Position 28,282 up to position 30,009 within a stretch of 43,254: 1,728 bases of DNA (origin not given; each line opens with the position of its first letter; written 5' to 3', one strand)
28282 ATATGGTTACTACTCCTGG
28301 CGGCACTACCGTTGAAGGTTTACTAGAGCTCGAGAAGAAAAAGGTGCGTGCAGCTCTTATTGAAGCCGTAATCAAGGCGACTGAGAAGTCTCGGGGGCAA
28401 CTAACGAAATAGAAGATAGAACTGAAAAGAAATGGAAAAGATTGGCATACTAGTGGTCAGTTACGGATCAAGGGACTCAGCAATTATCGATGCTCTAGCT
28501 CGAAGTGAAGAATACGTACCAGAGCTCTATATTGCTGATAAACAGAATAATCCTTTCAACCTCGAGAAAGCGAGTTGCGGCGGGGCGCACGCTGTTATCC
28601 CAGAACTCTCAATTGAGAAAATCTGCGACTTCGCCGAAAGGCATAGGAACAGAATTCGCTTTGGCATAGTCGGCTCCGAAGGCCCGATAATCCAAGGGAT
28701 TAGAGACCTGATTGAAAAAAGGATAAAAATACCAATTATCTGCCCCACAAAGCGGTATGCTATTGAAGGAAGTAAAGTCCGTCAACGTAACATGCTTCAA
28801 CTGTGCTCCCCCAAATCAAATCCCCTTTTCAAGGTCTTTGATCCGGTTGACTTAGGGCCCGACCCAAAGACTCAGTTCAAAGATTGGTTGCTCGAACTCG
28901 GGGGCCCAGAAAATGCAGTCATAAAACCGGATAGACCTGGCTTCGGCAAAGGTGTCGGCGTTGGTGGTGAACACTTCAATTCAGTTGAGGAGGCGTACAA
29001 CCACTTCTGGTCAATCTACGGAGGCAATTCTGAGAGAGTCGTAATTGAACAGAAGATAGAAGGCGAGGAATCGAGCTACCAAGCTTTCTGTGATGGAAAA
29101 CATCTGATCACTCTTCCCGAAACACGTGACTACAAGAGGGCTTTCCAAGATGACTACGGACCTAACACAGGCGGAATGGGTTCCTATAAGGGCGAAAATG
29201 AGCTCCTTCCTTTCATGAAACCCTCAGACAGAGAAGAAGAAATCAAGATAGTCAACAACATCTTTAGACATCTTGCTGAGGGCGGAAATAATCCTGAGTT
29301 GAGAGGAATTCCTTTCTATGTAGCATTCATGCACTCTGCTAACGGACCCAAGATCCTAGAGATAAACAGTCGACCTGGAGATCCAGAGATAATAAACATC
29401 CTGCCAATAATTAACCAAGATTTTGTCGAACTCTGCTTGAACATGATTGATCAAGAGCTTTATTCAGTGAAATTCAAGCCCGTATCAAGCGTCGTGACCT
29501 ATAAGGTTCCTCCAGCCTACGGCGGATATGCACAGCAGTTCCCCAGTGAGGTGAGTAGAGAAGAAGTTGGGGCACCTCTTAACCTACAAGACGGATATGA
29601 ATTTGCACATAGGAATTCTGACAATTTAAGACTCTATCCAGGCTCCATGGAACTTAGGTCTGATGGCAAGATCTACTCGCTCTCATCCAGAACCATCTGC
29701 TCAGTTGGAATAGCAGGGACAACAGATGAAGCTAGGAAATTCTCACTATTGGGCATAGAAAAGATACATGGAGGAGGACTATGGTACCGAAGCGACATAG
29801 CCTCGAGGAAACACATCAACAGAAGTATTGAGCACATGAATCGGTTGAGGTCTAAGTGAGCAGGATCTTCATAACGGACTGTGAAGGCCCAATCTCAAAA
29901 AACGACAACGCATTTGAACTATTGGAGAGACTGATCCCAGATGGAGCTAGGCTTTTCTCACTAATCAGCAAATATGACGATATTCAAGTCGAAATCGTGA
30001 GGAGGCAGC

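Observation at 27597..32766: Tightly coupled operon proC / PurD-like ATP-grasp / HAD-like / second Ftr paralog / PfkB kinase: candidate unassigned pathway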

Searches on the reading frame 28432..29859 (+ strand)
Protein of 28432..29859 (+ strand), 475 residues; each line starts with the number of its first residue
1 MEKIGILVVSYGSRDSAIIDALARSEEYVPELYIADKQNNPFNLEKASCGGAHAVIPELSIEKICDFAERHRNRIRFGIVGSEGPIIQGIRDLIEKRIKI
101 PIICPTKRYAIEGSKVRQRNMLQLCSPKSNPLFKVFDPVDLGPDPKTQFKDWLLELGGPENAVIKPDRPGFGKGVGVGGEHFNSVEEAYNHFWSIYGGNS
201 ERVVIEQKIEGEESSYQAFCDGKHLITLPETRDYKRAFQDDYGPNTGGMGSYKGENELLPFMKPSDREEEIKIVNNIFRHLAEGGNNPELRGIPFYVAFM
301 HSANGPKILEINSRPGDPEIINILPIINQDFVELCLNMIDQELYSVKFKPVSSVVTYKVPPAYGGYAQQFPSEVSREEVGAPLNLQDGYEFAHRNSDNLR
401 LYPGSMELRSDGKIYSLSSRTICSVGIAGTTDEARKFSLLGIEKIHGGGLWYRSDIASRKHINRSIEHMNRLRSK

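Call 3: search_protein_families(library=pfam, proteins=[window:28432-29859:+], max_evalue=0.01)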
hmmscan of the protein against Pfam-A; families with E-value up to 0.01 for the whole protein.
window:28432-29859:+ (475 aa): 4 families
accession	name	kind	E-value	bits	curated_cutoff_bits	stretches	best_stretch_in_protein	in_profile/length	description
PF01071.24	GARS_A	-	3.8e-32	112.1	27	1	159-319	38-193/194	Phosphoribosylglycinamide synthetase, ATP-grasp (A) domain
PF02844.21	GARS_N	-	4.8e-10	40.5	29.5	1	6-110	3-97/100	Phosphoribosylglycinamide synthetase, N domain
PF02843.22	GARS_C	-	6.3e-06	26.9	34.8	1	394-459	28-92/92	Phosphoribosylglycinamide synthetase, C domain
PF02655.19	ATP-grasp_3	-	0.00058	20.4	23.2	1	159-315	31-157/160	ATP-grasp domain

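Call 4: search_protein_families(library=ncbifam, proteins=[window:28432-29859:+], max_evalue=0.01)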
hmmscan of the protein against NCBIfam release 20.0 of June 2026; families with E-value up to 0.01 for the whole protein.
window:28432-29859:+ (475 aa): 1 family
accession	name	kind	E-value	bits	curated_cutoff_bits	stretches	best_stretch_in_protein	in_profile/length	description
TIGR00877.1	purD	equivalog_domain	7.9e-66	222.6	288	1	6-460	3-423/425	phosphoribosylamine--glycine ligase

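Call 15: find_homologous_proteins(query=window:28432-29859:+, max_evalue=1e-10)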
Query window:28432-29859:+ (475 aa): 5476 proteins with E <= 1e-10 among 8000 candidates; the best 120 are listed.
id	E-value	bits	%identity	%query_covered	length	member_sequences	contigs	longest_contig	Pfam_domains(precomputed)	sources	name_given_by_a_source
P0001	0.0e+0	1077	98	100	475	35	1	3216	PF02844.22,PF01071.25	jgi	jgi:phosphoribosylamine--glycine ligase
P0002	4.4e-232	789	71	100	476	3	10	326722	PF02844.22,PF02843.23,PF01071.25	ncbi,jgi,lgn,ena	-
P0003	2.5e-225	767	69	100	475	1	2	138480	PF02844.22,PF02843.23,PF01071.25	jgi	jgi:phosphoribosylamine--glycine ligase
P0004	6.7e-225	766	68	100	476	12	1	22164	PF02844.22,PF02843.23,PF01071.25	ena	-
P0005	6.0e-224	762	69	100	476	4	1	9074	PF02844.22,PF02843.23,PF01071.25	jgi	jgi:phosphoribosylamine--glycine ligase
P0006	7.2e-224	762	70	100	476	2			PF02844.22,PF02843.23,PF02655.20,PF01071.25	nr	nr:ATP-grasp domain-containing protein [Candidatus Njordarchaeum guaymaensis]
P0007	1.3e-223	761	68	100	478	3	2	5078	PF02844.22,PF02843.23,PF01071.25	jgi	jgi:phosphoribosylamine--glycine ligase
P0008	3.4e-221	753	69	100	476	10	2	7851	PF02844.22,PF01071.25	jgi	-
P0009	4.4e-218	743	67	100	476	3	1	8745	PF02844.22,PF02843.23,PF01071.25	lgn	-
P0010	7.3e-215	732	67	100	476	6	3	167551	PF02844.22,PF02843.23,PF01071.25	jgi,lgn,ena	-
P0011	3.9e-212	723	67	100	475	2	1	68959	PF02844.22,PF02655.20,PF01071.25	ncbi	ncbi:MAG: ATP-grasp domain-containing protein [Candidatus Bathyarchaeia archaeon]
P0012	7.0e-209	713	65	100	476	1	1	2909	PF02844.22,PF01071.25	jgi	jgi:phosphoribosylamine--glycine ligase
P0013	9.4e-207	706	65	100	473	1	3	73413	PF02844.22,PF02843.23,PF01071.25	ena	-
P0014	9.9e-207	706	65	100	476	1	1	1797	PF02844.22,PF01071.25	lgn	-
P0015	1.7e-206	705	65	100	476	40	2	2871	PF02844.22,PF02843.23,PF01071.25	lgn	-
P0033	5.4e-176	604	58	100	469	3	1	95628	PF02844.22,PF02843.23,PF01071.25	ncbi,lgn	ncbi:MAG: hypothetical protein QW802_03150 [Candidatus Altiarchaeota archaeon]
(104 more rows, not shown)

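Call 19: find_encoding_contigs(protein=P0033, flank=10000, max_places=2)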
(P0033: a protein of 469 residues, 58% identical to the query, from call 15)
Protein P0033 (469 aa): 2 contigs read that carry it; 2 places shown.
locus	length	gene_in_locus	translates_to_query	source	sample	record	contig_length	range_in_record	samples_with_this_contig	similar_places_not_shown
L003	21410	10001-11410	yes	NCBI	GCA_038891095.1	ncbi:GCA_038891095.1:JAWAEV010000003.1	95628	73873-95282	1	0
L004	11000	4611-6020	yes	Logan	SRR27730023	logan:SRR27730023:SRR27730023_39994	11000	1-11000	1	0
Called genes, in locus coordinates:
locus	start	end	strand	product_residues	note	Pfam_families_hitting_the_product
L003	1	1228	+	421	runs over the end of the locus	PF00483:NTP_transferase, PF12804:NTP_transf_3, PF25084:LbH_EIF2B, PF00132:Hexapep (weak), PF14602:Hexapep_2 (faint), PF00132:Hexapep, PF25087:GMPPB_C, PF25084:LbH_EIF2B (weak)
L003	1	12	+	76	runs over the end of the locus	PF02686:GatC (weak)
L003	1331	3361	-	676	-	-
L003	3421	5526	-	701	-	PF25292:Beta-prop_CGLA (faint), PF13517:FG-GAP_3 (weak), PF13570:Beta-prop_ACSF4 (weak)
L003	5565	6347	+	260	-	PF05362:Lon_C, PF13541:ChlI (weak)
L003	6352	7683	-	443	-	PF01909:NTP_transf_2, PF09249:tRNA_NucTransf2, PF21133:CAA_C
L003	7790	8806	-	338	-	PF13353:Fer4_12 (weak), PF04055:Radical_SAM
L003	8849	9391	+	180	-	PF07155:ECF-ribofla_trS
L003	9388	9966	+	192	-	-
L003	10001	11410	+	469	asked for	PF02844:GARS_N, PF01071:GARS_A, PF02843:GARS_C (weak)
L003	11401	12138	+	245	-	PF01884:PcrB, PF01207:Dus (faint), PF05690:ThiG (faint), PF00977:His_biosynth, PF01180:DHO_dh (weak)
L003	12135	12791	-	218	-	-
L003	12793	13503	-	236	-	PF01940:DUF92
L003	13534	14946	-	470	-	PF20123:DUF6513, PF00809:Pterin_bind, PF14251:PterinBD-DUF4346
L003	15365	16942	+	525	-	PF01645:Glu_synthase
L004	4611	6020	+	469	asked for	PF02844:GARS_N, PF01071:GARS_A, PF02843:GARS_C (weak)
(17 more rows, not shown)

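Call 47: search_solved_structures(query=window:28432-29859:+, max_evalue=1e-10, show_alignments=2)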
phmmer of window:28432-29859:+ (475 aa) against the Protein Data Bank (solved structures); distinct sequences matched with E-value up to 1e-10: 11.
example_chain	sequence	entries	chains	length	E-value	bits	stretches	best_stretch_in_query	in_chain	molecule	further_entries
2yw2_A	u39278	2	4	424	1.9e-37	132.4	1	6-343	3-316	Phosphoribosylamine--glycine ligase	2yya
2yrw_A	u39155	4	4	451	3.5e-32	115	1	4-464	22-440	Phosphoribosylglycinamide synthetase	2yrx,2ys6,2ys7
2xcl_A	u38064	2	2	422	5.1e-29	104.6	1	64-368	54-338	PHOSPHORIBOSYLAMINE--GLYCINE LIGASE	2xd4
2ip4_A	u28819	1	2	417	6.1e-28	101.1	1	6-459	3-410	Phosphoribosylamine--glycine ligase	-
1gso_A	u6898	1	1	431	2.5e-27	99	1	5-459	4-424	PROTEIN (GLYCINAMIDE RIBONUCLEOTIDE SYNTHETASE)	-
5vev_A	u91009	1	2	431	6.9e-27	97.6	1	7-464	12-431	Phosphoribosylamine--glycine ligase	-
3mjf_A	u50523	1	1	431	8.2e-25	90.7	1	5-459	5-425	Phosphoribosylamine--glycine ligase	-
2qk4_A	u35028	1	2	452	2.4e-23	85.9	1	6-344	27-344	Trifunctional purine biosynthetic protein adenosine-3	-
7lvo_A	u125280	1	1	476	3.8e-21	78.6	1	60-405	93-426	phosphoribosyl-glycinamide (GAR) synthetase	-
3lp8_A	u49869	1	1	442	1.1e-20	77.1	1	64-335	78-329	Phosphoribosylamine-glycine ligase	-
1vkz_A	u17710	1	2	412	1.8e-18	69.8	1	156-457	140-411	Phosphoribosylamine--glycine ligase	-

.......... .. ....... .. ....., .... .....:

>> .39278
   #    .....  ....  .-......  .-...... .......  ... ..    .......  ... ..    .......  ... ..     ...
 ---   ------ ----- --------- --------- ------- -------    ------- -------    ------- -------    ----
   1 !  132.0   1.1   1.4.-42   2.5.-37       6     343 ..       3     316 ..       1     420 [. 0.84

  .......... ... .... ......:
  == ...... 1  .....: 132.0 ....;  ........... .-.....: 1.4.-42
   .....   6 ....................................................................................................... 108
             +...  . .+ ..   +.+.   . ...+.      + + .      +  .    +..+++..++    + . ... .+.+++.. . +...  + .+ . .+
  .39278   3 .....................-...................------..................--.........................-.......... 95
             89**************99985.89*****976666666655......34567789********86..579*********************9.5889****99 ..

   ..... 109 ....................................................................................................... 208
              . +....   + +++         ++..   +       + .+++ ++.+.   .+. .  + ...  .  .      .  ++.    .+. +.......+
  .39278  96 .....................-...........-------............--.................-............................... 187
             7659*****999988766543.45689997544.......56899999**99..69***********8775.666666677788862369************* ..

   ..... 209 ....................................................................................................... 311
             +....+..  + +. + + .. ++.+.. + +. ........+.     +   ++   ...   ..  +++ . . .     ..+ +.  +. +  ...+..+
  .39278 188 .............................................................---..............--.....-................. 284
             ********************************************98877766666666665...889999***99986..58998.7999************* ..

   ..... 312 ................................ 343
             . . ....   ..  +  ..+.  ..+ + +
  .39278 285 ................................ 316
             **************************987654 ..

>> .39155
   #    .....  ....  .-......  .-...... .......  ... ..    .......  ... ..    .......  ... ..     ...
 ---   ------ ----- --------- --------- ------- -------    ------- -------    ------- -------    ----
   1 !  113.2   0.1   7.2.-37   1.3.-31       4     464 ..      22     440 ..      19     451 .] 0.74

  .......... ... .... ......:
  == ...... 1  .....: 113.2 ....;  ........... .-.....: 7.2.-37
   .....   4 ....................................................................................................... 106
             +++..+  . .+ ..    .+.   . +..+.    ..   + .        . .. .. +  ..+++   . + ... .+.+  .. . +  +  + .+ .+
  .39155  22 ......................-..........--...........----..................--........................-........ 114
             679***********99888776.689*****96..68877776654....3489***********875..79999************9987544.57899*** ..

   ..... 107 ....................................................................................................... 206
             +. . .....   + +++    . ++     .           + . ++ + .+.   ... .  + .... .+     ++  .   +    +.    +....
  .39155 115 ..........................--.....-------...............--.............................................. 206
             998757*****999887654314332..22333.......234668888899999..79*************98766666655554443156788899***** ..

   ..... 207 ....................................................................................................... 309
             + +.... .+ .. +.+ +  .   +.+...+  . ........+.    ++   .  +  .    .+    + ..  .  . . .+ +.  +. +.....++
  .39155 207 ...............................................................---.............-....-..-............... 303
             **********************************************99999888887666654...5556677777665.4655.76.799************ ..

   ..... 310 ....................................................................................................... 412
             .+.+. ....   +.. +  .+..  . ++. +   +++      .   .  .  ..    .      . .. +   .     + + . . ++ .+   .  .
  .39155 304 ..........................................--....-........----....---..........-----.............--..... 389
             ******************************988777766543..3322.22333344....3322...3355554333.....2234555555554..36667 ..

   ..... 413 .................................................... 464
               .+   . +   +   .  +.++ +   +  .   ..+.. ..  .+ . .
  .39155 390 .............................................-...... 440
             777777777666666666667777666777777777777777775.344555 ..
